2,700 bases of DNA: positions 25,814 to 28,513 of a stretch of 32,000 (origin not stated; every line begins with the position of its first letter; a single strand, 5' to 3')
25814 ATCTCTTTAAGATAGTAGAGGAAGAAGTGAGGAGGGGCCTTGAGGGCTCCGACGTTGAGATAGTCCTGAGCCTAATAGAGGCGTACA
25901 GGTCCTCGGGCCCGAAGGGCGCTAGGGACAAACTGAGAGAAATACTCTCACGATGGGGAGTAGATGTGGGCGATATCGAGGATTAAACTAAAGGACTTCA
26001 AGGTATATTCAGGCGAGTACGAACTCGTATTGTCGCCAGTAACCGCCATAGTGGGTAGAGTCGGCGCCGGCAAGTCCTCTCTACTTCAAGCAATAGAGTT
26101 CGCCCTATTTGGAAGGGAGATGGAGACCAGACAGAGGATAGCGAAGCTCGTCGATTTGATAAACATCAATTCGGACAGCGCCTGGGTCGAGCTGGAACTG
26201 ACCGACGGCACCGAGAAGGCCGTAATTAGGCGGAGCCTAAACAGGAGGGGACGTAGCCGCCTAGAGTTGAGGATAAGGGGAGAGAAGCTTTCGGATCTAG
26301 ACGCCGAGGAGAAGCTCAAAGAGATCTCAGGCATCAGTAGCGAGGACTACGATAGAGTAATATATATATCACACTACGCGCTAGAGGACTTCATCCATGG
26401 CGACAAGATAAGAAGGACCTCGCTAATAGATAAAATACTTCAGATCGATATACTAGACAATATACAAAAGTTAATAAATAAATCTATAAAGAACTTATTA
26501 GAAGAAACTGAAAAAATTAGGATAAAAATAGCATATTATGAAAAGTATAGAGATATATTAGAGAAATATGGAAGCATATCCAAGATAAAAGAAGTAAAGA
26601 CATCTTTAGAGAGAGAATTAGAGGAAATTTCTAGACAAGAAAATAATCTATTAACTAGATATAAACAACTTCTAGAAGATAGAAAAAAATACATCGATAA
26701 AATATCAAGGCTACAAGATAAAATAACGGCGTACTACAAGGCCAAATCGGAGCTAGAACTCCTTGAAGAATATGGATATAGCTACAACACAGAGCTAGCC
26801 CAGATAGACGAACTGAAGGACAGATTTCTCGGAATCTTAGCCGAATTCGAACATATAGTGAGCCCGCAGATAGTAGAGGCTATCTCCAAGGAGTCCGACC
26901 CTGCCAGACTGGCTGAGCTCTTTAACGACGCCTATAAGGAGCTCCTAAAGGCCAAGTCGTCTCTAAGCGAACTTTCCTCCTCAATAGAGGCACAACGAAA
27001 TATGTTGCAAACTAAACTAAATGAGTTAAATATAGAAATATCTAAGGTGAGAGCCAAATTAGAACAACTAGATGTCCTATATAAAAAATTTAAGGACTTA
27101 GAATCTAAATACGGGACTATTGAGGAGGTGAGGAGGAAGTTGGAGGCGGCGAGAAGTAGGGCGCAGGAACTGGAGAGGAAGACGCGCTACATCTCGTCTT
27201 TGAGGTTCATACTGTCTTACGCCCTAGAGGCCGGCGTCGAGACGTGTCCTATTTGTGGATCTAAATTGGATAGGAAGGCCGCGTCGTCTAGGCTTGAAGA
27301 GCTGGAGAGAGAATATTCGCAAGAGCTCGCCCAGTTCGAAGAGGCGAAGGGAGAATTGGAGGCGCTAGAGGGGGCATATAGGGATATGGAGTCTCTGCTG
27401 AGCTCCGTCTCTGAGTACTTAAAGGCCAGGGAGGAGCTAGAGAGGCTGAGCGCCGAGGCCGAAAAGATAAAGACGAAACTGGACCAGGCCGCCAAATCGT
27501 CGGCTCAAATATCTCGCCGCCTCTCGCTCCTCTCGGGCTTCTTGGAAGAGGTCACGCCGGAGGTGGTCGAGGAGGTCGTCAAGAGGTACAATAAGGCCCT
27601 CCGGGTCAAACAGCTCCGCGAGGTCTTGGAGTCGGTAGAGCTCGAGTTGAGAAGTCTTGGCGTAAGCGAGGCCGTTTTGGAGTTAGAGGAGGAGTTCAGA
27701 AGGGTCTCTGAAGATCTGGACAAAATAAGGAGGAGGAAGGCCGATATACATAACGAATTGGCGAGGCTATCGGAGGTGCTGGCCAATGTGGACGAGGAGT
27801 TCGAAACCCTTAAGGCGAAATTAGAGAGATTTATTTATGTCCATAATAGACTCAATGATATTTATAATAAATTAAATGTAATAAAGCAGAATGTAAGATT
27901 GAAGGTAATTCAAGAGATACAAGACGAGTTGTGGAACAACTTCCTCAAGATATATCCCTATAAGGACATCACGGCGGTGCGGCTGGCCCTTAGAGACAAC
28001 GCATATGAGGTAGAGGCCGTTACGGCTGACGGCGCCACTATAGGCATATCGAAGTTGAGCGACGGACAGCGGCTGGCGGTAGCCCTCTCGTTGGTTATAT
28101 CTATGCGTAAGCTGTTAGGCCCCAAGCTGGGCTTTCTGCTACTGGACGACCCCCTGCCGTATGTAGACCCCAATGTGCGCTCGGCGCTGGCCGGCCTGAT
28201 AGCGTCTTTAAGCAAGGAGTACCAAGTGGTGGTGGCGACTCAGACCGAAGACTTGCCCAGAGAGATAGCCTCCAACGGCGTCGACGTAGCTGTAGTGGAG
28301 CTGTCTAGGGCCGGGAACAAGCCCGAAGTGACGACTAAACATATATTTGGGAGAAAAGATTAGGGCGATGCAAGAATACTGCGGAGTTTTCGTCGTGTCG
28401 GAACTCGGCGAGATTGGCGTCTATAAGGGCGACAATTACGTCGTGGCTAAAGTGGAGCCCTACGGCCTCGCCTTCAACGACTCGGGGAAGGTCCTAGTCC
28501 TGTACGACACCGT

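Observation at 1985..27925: About 20 sharp in-frame AT-rich islands (80-300 bp, ~20% G+C) embedded in otherwise GC-normal genes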

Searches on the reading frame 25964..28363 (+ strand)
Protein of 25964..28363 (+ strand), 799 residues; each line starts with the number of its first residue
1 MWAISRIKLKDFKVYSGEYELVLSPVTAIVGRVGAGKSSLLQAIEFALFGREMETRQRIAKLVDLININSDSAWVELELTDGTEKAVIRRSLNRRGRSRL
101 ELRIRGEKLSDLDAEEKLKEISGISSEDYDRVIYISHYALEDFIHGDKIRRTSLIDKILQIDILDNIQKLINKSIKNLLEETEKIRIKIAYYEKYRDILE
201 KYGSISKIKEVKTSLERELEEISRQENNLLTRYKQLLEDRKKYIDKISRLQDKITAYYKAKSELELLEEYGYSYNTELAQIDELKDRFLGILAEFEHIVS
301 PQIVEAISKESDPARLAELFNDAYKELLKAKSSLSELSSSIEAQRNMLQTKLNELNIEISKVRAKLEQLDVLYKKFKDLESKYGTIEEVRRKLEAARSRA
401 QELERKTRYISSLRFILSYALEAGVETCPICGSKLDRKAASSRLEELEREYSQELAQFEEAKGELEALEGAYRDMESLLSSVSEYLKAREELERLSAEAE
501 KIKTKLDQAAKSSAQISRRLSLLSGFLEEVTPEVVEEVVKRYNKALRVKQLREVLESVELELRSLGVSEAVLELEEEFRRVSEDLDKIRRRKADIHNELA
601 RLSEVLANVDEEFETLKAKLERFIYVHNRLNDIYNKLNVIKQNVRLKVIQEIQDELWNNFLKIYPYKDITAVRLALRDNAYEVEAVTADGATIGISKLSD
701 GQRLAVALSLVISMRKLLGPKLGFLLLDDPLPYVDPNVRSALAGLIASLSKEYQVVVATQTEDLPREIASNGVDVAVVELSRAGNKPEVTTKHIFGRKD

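Call 34: search_protein_families(library=pfam, proteins=[window:25964-28363:+], max_evalue=0.001)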
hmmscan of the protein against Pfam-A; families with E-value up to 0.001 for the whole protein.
window:25964-28363:+ (799 aa): 6 families
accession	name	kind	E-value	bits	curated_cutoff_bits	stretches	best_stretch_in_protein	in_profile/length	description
PF02463.25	SMC_N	-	2.3e-20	73.4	40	1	4-766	2-203/220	RecF/RecN/SMC N terminal domain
PF13476.12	AAA_23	-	3.1e-10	41.5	27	1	6-255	1-194/201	AAA domain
PF13175.12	AAA_15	-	1.3e-08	35.4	32.1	0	4-387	3-261/374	AAA ATPase domain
PF13304.12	AAA_21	-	1.4e-07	32.3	27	1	26-79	1-65/304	AAA domain, putative AbiEii toxin, Type IV TA system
PF00005.33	ABC_tran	-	0.00023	22.2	25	0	25-44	12-31/137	ABC transporter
PF13555.12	AAA_29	-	0.00051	20.2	27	1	5-52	2-50/61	P-loop containing region of AAA domain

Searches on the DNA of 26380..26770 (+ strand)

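Call 58: search_dna_similar(query=window:26380-26770:+, collection=phages, mode=distant, max_rows=5)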
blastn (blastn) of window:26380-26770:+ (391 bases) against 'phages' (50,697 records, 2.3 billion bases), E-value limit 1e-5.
No match.
